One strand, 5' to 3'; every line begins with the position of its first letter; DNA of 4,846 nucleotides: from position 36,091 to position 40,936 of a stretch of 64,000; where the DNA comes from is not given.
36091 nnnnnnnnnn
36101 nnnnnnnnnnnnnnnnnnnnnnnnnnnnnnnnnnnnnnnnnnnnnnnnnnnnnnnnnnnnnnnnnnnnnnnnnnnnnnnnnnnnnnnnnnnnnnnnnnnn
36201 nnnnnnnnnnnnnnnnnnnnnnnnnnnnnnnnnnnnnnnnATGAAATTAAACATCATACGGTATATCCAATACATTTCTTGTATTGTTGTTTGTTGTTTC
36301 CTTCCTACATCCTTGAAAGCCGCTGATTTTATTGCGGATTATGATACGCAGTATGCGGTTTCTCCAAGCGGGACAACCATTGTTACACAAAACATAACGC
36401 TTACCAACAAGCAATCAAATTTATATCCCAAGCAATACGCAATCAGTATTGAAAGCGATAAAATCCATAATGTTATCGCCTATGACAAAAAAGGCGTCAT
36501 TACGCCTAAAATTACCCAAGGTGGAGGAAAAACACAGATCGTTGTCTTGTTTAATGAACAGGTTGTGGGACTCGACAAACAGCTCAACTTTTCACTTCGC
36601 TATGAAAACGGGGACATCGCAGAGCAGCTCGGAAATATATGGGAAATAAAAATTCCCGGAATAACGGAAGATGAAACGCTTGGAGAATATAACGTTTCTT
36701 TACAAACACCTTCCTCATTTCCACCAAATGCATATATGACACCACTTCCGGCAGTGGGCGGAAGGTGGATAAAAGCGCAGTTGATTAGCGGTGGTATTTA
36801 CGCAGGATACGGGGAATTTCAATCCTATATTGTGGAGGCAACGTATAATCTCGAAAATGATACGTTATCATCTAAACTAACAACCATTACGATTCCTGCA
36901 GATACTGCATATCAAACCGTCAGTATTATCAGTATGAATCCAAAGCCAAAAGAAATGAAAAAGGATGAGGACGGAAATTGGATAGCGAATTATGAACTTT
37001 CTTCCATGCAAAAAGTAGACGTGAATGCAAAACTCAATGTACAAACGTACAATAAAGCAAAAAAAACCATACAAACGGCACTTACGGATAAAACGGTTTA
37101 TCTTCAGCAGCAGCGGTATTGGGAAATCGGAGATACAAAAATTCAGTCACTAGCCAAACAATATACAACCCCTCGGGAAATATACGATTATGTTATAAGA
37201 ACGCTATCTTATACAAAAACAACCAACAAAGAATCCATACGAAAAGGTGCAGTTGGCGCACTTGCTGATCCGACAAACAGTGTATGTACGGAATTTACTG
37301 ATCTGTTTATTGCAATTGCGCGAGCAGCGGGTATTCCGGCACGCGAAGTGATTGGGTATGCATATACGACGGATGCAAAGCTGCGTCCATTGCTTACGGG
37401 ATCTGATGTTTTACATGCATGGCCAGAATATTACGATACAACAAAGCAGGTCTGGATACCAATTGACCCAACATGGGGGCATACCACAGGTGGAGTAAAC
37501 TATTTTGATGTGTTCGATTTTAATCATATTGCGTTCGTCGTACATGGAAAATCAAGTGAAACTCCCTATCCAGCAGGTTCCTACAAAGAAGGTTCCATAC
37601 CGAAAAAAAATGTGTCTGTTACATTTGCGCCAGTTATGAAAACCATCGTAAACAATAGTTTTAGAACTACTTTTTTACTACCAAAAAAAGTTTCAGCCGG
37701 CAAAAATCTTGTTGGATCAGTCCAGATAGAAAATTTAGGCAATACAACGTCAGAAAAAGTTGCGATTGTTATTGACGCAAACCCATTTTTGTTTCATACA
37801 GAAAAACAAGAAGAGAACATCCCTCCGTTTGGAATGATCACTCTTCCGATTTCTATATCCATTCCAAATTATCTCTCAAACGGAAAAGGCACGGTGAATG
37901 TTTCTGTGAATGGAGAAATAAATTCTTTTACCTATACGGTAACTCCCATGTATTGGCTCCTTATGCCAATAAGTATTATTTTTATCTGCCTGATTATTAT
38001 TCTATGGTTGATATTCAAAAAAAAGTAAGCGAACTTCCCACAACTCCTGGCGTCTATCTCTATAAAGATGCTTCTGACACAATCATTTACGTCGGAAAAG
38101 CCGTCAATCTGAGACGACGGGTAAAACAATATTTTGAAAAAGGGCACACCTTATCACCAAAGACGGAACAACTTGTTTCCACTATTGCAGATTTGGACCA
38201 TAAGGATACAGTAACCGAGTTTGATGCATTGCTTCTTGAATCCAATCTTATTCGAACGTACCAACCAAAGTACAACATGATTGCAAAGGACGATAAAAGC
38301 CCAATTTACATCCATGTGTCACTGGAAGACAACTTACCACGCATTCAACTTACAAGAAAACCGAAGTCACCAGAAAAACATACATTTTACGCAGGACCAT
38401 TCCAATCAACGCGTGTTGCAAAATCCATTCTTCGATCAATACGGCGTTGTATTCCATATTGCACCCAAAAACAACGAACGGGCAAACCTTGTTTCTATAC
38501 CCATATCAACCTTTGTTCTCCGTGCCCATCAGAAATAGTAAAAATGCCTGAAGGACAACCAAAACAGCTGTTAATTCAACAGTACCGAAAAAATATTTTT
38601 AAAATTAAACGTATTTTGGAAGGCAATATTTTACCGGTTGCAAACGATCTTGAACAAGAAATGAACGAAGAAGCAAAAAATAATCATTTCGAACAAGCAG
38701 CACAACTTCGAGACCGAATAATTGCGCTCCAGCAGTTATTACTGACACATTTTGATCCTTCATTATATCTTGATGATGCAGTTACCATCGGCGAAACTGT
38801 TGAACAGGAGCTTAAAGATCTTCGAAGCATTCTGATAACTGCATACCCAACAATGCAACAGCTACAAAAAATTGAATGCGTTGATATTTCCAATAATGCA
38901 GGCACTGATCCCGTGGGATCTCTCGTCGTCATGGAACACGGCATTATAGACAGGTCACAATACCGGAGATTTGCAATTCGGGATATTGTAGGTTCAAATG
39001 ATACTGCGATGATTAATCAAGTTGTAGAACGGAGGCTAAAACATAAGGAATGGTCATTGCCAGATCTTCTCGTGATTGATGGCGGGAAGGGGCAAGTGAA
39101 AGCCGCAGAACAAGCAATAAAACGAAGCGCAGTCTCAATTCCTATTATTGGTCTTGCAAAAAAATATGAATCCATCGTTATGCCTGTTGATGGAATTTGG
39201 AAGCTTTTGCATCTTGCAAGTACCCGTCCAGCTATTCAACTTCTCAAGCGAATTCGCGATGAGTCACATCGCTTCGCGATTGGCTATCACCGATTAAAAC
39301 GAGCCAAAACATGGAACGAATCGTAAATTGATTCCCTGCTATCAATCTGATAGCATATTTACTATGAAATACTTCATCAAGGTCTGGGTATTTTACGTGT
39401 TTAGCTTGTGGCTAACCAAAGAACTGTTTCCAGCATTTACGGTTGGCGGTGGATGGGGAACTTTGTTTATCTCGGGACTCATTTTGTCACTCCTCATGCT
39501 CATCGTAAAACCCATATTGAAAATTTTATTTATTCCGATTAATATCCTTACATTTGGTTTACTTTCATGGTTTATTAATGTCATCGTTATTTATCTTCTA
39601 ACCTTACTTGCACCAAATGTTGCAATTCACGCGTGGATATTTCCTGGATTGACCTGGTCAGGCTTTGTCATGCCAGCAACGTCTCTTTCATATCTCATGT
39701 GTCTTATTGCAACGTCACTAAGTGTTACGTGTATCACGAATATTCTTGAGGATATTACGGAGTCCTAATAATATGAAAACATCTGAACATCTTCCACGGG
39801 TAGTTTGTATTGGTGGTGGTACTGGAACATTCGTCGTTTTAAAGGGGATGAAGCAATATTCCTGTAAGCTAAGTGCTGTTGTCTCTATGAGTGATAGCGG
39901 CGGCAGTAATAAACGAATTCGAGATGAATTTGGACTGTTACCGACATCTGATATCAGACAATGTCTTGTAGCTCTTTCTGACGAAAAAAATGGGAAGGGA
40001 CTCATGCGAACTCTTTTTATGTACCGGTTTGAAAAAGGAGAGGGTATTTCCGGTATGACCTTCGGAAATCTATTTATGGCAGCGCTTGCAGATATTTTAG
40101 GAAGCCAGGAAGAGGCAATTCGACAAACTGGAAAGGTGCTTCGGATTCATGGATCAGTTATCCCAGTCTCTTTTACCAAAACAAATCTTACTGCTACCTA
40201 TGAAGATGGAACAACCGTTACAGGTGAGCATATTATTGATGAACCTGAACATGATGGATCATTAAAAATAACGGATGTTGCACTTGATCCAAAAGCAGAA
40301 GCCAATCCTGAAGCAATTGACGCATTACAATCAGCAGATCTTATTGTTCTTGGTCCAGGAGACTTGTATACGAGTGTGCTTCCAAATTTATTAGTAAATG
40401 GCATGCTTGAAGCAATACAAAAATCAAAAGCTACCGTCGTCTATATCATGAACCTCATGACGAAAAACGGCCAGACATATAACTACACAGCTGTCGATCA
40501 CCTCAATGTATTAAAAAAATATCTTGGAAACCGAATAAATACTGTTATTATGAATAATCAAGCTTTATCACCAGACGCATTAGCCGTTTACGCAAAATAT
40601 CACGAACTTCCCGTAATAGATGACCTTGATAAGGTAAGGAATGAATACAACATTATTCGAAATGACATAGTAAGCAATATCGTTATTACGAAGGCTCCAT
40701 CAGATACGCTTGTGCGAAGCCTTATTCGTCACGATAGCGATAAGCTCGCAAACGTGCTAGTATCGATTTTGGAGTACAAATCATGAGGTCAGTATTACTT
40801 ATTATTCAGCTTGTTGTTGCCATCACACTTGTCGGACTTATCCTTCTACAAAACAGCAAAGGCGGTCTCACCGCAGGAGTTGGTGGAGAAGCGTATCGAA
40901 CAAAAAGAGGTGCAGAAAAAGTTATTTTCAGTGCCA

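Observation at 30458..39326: Compact SOS/NER locus: lexA divergent from uvrB-uvrA-[transglutaminase-like]-uvrC, sharing one palindromic operator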

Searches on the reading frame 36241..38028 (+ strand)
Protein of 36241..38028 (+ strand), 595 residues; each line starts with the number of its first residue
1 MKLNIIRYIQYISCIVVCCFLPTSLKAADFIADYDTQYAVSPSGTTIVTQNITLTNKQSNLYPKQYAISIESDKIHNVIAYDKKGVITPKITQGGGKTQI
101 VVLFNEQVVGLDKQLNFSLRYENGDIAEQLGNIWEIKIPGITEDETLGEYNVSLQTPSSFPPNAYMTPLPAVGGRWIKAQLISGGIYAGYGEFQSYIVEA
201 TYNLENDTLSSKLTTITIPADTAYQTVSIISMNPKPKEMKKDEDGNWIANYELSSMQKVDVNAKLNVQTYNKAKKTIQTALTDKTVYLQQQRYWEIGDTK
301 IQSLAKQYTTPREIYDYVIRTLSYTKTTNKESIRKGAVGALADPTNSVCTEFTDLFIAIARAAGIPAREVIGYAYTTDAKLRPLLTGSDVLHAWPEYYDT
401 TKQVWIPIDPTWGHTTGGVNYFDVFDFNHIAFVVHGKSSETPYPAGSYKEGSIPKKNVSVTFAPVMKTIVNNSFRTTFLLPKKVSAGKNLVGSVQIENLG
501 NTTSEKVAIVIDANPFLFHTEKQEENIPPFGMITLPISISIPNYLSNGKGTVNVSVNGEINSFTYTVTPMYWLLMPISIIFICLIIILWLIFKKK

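Call 4: search_protein_families(library=pfam, proteins=[window:36241-38028:+])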
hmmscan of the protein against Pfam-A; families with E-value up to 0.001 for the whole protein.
window:36241-38028:+ (595 aa): 1 family
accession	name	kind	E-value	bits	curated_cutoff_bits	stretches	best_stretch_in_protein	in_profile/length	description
PF01841.26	Transglut_core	-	8.3e-18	65.1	23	1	302-410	9-108/108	Transglutaminase-like superfamily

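Call 56: search_protein_families(library=ncbifam, proteins=[window:36241-38028:+], max_evalue=0.01)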
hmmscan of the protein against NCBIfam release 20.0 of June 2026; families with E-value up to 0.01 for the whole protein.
window:36241-38028:+ (595 aa): 0 families

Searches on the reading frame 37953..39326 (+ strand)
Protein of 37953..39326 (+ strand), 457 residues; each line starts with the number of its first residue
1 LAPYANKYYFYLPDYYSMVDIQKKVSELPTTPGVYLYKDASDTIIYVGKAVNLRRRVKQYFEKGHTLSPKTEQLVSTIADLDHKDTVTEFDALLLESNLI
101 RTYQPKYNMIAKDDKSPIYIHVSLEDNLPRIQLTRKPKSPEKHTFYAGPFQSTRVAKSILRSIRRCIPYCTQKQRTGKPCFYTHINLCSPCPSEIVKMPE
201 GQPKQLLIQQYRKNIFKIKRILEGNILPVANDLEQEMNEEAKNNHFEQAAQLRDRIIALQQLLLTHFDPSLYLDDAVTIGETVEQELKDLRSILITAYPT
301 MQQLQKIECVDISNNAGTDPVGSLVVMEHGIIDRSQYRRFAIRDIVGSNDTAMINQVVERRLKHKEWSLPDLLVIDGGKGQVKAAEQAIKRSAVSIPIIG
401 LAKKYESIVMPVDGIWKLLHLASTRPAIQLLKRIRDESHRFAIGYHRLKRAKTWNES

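Call 4: search_protein_families(library=pfam, proteins=[window:37953-39326:+])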
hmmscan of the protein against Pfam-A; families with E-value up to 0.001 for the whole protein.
window:37953-39326:+ (457 aa): 3 families
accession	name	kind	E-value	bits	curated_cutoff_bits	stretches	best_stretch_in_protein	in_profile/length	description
PF08459.17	UvrC_RNaseH_dom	-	2.2e-43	148.3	22.3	1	302-443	8-159/159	UvrC RNAse H endonuclease domain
PF02151.25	UVR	-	3e-08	33.6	21.5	1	231-261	5-35/36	UvrB/uvrC motif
PF01541.30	GIY-YIG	-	1.1e-06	29.3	22.6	1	33-108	3-78/78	GIY-YIG catalytic domain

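Call 56: search_protein_families(library=ncbifam, proteins=[window:38004-39326:+], max_evalue=0.01)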
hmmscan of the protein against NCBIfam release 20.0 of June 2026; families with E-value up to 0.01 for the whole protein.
window:38004-39326:+ (440 aa): 17 families
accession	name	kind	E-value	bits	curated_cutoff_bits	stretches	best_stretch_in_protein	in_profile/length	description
TIGR00194.1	uvrC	equivalog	9.7e-97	325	285.45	2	5-249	2-232/574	excinuclease ABC subunit UvrC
NF001824.0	PRK00558.1-5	equivalog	1.5e-85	287.9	451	3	7-246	10-244/652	excinuclease ABC subunit UvrC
NF011263.0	PRK14669.1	equivalog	3.2e-76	257.2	1108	2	3-245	2-237/624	excinuclease ABC subunit C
NF011261.0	PRK14667.1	equivalog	1.4e-69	235.2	818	2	4-246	6-234/567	excinuclease ABC subunit C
NF011262.0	PRK14668.1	equivalog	2.4e-68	230.9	544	2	3-243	5-231/577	excinuclease ABC subunit C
NF011260.0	PRK14666.1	equivalog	2e-66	225.2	649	2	6-243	4-233/698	excinuclease ABC subunit C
NF011266.0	PRK14672.1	equivalog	1e-62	212.5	1504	2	10-244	17-238/691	excinuclease ABC subunit C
NF011264.0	PRK14670.1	equivalog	9.6e-58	195.8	1021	2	3-238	7-227/602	excinuclease ABC subunit C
NF005906.0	PRK07883.1-4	equivalog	7.7e-50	169.8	495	1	8-249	209-440/563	DEDD exonuclease domain-containing protein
NF005907.0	PRK07883.1-5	equivalog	5.3e-34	117.5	454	1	9-242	225-451/584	DEDD exonuclease domain-containing protein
NF005905.0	PRK07883.1-3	equivalog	3.5e-33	115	508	1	8-246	220-447/581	DEDD exonuclease domain-containing protein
NF005903.0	PRK07883.1-1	equivalog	1.3e-25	89.9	1038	1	9-241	243-463/642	DEDD exonuclease domain-containing protein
NF005904.0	PRK07883.1-2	equivalog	3.2e-20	72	969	1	9-241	227-451/584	DEDD exonuclease domain-containing protein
NF007833.0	PRK10545.1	equivalog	1.7e-17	63.5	367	1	5-172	25-190/289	excinuclease Cho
NF003673.1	PRK05298.1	equivalog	0.00012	20.6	743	1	142-244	554-652/653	excinuclease ABC subunit UvrB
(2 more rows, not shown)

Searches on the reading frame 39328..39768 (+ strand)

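Call 4: search_protein_families(library=pfam, proteins=[window:39328-39768:+])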
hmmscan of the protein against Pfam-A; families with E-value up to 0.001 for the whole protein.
window:39328-39768:+ (146 aa): 1 family
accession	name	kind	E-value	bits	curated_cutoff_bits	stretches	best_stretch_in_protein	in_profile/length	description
PF04020.18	Phage_holin_4_2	-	6.4e-15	56.1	28.8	1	16-103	3-89/105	Mycobacterial 4 TMS phage holin, superfamily IV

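Call 56: search_protein_families(library=ncbifam, proteins=[window:39328-39768:+], max_evalue=0.01)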
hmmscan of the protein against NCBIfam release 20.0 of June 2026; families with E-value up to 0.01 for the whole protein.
window:39328-39768:+ (146 aa): 0 families

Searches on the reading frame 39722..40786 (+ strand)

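Call 4: search_protein_families(library=pfam, proteins=[window:39722-40786:+])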
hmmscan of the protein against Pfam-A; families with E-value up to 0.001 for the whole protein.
window:39722-40786:+ (354 aa): 1 family
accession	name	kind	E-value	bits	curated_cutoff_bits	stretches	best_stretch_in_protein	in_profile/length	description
PF01933.23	CofD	-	7.8e-85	285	30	1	27-315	1-288/290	2-phospho-L-lactate transferase CofD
